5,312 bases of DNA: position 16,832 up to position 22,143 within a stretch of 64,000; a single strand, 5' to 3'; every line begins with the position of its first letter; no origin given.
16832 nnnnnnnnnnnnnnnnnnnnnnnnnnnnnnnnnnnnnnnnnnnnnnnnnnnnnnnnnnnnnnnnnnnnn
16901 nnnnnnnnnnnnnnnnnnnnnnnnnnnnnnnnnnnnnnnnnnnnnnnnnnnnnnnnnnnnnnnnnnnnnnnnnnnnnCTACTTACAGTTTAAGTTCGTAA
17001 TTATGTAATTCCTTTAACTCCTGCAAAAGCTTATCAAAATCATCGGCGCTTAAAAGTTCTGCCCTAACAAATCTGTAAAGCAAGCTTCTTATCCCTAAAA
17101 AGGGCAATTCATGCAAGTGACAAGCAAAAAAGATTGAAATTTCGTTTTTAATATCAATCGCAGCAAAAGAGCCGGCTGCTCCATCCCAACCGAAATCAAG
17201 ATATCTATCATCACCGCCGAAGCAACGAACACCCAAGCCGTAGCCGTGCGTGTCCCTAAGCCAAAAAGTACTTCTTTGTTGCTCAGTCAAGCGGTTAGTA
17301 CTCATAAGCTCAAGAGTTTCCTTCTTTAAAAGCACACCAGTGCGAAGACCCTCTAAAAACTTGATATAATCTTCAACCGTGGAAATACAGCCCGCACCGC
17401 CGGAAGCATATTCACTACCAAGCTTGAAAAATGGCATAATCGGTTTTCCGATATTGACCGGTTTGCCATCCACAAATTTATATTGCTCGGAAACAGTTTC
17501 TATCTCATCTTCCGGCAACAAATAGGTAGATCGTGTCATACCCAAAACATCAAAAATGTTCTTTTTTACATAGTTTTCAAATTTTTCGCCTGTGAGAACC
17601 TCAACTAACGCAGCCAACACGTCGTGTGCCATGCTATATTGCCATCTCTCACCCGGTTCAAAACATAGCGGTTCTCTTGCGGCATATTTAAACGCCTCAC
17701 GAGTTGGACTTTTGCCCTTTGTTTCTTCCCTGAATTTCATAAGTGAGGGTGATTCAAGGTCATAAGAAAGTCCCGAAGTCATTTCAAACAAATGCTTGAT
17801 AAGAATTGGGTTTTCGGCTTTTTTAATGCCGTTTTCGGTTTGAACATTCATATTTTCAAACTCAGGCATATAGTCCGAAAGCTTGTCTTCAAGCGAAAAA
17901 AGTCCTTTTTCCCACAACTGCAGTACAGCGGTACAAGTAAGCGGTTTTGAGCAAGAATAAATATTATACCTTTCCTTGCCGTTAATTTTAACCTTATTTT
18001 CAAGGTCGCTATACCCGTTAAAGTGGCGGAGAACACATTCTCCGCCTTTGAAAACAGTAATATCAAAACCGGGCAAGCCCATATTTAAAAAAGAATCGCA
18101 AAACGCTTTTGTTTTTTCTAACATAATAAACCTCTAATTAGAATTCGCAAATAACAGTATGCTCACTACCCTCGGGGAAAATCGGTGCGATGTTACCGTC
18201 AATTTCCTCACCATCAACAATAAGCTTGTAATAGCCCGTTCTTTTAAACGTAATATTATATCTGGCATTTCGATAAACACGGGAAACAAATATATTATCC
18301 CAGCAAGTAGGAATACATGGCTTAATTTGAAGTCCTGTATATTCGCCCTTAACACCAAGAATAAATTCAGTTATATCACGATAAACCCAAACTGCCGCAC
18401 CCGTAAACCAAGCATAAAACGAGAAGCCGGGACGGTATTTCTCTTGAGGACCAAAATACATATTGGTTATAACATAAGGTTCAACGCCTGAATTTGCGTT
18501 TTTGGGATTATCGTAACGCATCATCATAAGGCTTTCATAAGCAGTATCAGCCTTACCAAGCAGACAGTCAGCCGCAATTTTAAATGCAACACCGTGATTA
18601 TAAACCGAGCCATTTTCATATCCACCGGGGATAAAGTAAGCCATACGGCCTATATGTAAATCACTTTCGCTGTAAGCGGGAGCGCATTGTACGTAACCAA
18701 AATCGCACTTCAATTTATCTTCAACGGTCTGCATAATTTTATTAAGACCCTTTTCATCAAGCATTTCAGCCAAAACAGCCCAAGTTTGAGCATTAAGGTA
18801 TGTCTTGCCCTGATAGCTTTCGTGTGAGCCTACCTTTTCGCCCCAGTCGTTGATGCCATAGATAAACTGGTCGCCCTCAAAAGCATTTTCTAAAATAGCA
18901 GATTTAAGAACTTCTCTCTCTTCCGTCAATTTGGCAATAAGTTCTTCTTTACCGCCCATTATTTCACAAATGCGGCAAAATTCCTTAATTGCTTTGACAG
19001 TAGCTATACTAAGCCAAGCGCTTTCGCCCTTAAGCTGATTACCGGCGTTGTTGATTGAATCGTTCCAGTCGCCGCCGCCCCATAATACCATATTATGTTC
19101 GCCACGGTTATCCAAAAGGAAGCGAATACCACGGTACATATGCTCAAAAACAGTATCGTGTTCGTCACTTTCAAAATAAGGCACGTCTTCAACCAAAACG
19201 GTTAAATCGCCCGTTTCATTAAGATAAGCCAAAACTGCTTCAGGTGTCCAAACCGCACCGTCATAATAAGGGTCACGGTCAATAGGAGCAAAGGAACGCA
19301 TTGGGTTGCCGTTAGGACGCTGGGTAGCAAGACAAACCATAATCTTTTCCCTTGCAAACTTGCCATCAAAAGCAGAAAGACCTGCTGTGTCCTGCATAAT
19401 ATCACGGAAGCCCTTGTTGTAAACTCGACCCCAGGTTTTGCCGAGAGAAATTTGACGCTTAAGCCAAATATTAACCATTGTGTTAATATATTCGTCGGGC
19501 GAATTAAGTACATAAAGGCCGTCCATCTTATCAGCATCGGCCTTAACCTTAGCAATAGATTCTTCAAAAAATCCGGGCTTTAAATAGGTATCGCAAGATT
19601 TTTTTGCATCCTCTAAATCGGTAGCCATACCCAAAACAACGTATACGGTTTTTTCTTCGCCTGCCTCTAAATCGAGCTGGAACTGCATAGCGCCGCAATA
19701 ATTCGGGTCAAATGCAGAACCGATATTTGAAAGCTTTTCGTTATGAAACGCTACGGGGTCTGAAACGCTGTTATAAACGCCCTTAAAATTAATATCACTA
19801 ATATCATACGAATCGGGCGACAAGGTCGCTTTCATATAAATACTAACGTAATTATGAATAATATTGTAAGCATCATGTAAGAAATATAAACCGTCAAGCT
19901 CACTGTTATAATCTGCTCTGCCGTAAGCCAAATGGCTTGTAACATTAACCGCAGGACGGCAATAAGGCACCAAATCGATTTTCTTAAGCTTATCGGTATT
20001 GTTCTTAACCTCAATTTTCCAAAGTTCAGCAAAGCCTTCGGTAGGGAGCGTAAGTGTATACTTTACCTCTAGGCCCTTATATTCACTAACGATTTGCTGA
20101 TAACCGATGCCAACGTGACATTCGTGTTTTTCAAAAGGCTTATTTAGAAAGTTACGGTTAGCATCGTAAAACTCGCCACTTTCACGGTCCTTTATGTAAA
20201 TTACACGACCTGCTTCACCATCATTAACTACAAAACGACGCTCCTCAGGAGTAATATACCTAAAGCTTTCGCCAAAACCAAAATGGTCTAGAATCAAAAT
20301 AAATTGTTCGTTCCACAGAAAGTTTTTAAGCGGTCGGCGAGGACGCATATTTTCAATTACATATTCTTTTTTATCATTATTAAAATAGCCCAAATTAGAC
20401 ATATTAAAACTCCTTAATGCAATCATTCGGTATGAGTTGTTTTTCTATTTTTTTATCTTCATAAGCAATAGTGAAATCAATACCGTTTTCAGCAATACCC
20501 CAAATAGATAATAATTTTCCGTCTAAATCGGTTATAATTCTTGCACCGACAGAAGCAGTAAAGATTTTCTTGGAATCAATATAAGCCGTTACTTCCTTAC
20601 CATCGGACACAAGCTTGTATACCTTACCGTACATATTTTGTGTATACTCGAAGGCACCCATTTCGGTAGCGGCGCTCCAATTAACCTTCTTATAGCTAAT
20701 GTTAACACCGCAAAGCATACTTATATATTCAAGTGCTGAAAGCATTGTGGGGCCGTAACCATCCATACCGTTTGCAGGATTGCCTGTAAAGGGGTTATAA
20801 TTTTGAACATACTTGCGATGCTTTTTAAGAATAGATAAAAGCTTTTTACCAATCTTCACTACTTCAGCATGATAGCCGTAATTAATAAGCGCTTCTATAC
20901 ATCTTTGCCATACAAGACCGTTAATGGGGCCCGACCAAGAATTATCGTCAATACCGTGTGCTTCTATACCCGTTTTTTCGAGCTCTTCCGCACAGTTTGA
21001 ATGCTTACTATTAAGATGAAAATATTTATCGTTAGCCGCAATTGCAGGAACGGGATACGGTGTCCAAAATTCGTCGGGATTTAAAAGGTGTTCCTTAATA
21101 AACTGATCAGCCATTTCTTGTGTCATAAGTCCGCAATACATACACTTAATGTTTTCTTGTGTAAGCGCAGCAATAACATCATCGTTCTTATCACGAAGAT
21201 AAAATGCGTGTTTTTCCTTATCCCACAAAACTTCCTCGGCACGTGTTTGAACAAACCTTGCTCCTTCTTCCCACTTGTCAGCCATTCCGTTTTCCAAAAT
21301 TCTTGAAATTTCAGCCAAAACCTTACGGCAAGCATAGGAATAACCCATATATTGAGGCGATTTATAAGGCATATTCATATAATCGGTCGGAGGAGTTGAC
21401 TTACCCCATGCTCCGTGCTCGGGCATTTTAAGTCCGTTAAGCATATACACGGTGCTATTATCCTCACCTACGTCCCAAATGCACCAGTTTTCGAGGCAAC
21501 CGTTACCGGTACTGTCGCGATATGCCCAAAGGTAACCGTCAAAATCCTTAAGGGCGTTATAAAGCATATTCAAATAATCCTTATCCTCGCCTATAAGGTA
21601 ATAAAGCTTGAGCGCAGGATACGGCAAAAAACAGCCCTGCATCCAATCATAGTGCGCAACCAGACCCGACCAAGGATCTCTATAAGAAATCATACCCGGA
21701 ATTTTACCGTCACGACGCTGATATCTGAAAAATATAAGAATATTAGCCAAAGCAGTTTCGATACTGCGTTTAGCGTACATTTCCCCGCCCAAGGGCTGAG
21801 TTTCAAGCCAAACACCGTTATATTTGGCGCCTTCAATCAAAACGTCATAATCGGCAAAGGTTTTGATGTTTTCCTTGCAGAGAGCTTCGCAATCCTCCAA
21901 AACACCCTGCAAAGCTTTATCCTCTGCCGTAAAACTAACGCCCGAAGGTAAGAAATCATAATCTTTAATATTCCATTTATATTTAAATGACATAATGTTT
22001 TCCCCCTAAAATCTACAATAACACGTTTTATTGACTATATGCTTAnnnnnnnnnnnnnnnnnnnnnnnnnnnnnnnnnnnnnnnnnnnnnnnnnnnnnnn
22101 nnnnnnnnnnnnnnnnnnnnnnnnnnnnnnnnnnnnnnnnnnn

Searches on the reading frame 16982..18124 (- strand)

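Call 8: search_protein_families(library=pfam, proteins=[window:16982-18124:-], max_evalue=0.00001)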
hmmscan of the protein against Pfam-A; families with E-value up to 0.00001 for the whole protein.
window:16982-18124:- (380 aa): 1 family
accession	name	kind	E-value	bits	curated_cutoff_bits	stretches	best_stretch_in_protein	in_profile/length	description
PF00144.29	Beta-lactamase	-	3.2e-53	181.5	27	1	16-336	13-309/329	Beta-lactamase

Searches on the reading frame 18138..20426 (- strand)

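Call 8: search_protein_families(library=pfam, proteins=[window:18138-20426:-], max_evalue=0.00001)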
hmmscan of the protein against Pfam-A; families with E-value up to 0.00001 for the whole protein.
window:18138-20426:- (762 aa): 2 families
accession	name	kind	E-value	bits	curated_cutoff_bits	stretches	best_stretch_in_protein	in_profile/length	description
PF17167.11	Glyco_hydro_94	-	4.2e-71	240.3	27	1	305-691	9-420/420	Glycosyl hydrolase 94 superfamily, catalytic domain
PF06165.18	GH94_b-supersand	-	1.9e-32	113.1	23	1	34-266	5-251/251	Glycosyl hydrolase 94, supersandwich domain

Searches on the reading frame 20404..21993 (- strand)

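Call 8: search_protein_families(library=pfam, proteins=[window:20404-21993:-], max_evalue=0.00001)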
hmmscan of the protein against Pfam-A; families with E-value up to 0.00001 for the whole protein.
window:20404-21993:- (529 aa): 1 family
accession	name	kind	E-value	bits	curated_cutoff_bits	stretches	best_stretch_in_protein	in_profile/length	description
PF22422.2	MGH1-like_GH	-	9.2e-26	91.7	27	1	81-410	24-351/356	Mannosylglycerate hydrolase MGH1-like glycoside hydrolase domain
